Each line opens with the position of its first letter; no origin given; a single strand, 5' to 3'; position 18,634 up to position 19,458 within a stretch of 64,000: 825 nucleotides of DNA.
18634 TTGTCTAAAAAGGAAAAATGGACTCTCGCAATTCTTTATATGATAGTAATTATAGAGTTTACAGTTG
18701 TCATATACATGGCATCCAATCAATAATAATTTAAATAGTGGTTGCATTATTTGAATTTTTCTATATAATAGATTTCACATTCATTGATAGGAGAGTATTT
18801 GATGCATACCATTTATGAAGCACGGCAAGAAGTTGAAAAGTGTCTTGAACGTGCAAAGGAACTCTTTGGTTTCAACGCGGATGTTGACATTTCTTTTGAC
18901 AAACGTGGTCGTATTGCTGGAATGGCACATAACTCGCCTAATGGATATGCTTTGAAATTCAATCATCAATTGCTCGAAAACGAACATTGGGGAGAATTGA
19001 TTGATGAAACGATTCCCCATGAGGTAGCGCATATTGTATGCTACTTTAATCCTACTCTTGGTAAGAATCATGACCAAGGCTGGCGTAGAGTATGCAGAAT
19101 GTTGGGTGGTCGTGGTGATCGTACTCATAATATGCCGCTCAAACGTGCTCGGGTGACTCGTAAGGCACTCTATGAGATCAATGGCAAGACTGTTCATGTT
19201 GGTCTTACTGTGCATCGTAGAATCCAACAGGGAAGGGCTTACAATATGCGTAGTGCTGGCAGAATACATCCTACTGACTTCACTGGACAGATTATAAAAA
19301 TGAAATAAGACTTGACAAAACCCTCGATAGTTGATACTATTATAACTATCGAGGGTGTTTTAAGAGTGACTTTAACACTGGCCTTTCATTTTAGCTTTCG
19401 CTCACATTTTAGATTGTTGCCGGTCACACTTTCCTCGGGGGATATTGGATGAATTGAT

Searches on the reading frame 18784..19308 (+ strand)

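Call 76: search_protein_families(library=pfam, proteins=[window:18784-19308:+], max_evalue=0.01)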
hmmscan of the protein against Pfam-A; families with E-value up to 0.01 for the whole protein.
window:18784-19308:+ (174 aa): 1 family
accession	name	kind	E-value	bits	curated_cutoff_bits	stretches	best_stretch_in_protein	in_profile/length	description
PF10263.15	SprT-like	-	3.2e-11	43.5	25.6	1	18-110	2-98/108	SprT-like family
